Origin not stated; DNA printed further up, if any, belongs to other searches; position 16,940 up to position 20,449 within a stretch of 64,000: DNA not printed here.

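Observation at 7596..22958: Sus-less glycan-utilisation locus: orphan SBP lipoprotein, two giant paralogous beta-barrels and a CBM-decorated surface glycosidase, flanked by two phosphorylases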

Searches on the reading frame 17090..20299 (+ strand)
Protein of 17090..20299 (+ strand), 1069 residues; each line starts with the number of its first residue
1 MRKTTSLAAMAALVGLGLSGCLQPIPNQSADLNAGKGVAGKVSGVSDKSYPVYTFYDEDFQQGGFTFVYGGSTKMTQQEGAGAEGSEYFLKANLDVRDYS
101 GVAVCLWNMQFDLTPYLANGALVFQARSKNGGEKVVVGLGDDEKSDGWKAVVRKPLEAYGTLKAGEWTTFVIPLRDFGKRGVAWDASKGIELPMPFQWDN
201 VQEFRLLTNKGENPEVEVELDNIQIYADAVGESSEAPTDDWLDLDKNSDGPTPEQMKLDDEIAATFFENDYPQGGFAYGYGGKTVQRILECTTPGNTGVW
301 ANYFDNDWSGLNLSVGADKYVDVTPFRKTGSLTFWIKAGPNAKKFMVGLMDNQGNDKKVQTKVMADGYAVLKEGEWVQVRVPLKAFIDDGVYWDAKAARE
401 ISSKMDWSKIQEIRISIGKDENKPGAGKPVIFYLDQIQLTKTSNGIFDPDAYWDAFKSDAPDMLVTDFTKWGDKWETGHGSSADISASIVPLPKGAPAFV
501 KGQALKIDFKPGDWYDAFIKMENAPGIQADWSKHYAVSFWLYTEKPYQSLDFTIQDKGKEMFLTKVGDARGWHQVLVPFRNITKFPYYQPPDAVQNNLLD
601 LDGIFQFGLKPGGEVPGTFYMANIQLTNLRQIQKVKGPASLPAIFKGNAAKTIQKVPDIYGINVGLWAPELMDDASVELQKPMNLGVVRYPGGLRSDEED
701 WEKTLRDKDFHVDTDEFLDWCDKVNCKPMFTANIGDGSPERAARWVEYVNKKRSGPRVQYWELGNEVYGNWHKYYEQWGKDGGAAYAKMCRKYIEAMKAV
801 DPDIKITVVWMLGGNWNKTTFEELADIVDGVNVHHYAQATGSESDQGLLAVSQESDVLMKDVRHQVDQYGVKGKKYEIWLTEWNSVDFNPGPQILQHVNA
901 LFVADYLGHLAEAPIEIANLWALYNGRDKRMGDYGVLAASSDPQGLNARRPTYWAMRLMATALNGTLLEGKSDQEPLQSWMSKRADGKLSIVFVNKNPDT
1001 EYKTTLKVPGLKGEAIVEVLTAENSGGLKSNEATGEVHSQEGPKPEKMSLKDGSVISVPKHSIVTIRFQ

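Call 3: search_protein_families(library=pfam, proteins=[window:17090-20299:+], max_evalue=0.01)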
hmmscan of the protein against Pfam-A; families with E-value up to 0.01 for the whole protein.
window:17090-20299:+ (1069 aa): 3 families
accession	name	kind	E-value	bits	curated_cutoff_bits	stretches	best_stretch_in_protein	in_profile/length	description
PF21582.3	CBM30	-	6.9e-20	72.1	27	2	101-188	58-145/170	Carbohydrate binding domain 30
PF03425.19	CBM_11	-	6.3e-15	56.1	27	1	501-626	50-179/182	Carbohydrate binding domain (family 11)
PF18329.7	SGBP_B_XBD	-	5.4e-05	23.8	26.4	0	155-225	116-184/186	Surface glycan-binding protein B xyloglucan binding domain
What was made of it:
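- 17090..20299 (+): Lipoprotein with CBM30-CBM30-CBM11-GH51, a Cel51A-type cellulose-binding endoglucanase. CBM30 6.9e-20 (2 stretches) and CBM11 6.3e-15 (call 3).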

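Call 6: search_protein_families(library=ncbifam, proteins=[window:17090-20299:+], max_evalue=1)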
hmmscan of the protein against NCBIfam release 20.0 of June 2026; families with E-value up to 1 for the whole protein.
window:17090-20299:+ (1069 aa): 1 family
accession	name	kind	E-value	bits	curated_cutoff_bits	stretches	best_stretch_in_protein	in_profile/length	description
NF051901.1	ArabsyFurArfAAgro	equivalog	2.3e-14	53.2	625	1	677-884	54-293/502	arabinosylfuranosidase ArfA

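Call 12: search_solved_structures(query=window:17090-20299:+, max_evalue=0.01)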
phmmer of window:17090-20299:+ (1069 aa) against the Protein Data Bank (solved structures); distinct sequences matched with E-value up to 0.01: 20.
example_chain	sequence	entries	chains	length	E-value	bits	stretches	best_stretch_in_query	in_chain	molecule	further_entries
3s2c_A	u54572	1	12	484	3.4e-16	61.5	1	711-884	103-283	Alpha-N-arabinofuranosidase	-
4atw_A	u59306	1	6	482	4.5e-16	61.1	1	711-884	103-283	ALPHA-L-ARABINOFURANOSIDASE DOMAIN PROTEIN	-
3ug3_A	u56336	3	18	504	5e-16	61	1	711-884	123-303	Alpha-L-arabinofuranosidase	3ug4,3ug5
8i0a_A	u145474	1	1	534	1.3e-12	49.6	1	713-837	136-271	alpha-L-arabinofuranosidase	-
5o7z_A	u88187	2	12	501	4.4e-08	34.7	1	677-884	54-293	Intracellular exo-alpha-(1->5)-L-arabinofuranosidase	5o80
2c7f_A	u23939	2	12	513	5.9e-08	34.2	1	677-884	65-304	ALPHA-L-ARABINOFURANOSIDASE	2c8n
6zt8_A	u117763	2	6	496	1.1e-07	33.4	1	678-891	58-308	Alpha-L-arabinofuranosidase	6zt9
5o81_A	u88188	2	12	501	2.8e-07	32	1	677-884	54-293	Intracellular exo-alpha-(1->5)-L-arabinofuranosidase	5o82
2vrk_A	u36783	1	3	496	7.7e-07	30.5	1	677-838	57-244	ALPHA-L-ARABINOFURANOSIDASE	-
2vrq_A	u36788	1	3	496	1.6e-06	29.5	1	677-838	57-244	ALPHA-L-ARABINOFURANOSIDASE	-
1pz3_A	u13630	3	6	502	2e-06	29.2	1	677-884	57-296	Alpha-L-arabinofuranosidase | Intracellular exo-alpha-(1->5)-L-arabinofuranosidase | GH51 a-l-arabinofuranosidase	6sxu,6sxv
6zt6_A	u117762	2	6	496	2.5e-06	28.8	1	678-891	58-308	Alpha-L-arabinofuranosidase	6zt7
5g0m_A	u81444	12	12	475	2.6e-06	28.8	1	718-1006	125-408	BETA-GLUCURONIDASE | beta-glucuronidase from Acidobacterium capsulatum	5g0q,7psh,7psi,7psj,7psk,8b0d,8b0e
3vny_A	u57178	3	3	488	2.8e-06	28.7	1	718-1006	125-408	beta-GLUCURONIDASE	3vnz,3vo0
5l77_A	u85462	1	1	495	6.5e-06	27.5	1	718-1006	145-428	beta-glucuronidase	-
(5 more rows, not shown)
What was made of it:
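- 17090..20299 (+): GH51 structures 3e-16 (call 12).
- On GH51 endoglucanase with CBM30/CBM11 (Cel51A type): GH51 structures 3.4e-16 and an NCBIfam arabinofuranosidase partial hit 2.3e-14 (calls 6, 12).
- Checked: The lipoprotein has two CBM30 stretches, one CBM11, and a GH51-like clan GH-A domain (calls 3, 12).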
